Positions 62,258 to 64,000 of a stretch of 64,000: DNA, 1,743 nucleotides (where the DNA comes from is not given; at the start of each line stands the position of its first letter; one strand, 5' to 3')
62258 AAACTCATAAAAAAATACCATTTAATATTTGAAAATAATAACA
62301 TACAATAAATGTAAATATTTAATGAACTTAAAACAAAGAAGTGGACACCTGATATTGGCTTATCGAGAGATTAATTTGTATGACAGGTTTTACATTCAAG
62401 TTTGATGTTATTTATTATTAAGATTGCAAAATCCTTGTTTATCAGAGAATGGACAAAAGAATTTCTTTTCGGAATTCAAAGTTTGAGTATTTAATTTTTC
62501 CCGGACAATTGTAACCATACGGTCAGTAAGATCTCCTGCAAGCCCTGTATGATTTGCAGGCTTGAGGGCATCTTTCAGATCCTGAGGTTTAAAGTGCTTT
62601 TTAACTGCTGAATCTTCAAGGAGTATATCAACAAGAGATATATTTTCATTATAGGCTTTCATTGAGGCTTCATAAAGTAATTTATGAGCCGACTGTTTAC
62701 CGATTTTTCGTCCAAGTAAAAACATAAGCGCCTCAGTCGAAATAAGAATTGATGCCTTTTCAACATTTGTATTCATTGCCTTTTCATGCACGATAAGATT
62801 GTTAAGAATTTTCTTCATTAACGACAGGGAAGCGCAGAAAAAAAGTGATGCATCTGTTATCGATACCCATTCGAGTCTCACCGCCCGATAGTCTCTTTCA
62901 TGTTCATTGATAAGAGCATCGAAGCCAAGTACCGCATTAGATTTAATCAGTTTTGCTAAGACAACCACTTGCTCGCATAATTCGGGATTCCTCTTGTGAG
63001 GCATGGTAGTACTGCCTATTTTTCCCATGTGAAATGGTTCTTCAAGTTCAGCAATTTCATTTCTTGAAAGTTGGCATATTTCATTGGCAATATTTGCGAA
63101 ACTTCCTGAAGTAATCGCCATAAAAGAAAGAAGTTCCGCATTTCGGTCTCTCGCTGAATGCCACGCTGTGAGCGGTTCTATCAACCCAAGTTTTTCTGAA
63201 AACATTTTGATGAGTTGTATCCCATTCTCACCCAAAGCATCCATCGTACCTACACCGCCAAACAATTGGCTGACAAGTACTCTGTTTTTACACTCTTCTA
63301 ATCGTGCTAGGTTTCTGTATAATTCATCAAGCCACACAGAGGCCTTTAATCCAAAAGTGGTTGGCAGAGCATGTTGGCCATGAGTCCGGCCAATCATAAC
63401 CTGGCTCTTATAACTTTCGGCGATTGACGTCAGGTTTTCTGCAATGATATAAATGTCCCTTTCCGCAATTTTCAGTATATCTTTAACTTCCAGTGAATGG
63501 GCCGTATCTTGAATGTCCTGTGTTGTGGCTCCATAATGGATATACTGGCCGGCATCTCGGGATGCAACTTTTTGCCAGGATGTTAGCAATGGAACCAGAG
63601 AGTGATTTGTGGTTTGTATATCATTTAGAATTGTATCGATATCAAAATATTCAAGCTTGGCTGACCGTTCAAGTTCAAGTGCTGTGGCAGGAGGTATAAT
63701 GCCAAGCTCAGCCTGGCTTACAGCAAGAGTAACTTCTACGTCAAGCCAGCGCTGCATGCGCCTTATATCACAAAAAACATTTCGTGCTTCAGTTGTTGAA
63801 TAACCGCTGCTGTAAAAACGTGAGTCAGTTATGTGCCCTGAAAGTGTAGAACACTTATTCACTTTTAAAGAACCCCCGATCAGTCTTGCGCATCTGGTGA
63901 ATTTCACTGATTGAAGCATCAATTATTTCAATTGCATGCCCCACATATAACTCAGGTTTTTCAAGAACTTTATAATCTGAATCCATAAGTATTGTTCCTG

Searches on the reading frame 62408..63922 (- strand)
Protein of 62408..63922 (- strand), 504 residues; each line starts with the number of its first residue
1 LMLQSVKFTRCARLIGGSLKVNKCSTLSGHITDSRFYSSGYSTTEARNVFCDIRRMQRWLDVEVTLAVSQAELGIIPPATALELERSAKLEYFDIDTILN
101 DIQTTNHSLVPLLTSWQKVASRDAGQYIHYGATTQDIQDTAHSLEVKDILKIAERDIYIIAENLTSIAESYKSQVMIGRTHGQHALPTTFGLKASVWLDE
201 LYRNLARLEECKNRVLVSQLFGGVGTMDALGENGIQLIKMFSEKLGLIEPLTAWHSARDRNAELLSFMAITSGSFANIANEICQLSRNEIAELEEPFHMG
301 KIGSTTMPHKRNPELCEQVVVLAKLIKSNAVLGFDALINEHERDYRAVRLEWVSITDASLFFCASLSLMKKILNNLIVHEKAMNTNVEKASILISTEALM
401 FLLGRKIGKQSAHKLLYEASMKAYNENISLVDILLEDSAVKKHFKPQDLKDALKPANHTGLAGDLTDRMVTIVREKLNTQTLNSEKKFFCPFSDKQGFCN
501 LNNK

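Call 31: search_protein_families(library=pfam, proteins=[window:62408-63922:-], max_evalue=0.0001)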
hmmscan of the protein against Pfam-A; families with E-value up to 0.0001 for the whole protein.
window:62408-63922:- (504 aa): 2 families
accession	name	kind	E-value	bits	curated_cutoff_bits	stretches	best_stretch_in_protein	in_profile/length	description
PF00206.25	Lyase_1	-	3.1e-38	132.4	27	1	86-321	61-305/312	Lyase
PF10397.14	ADSL_C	-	4e-15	56.3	32.7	1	393-468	2-78/79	Adenylosuccinate lyase C-terminus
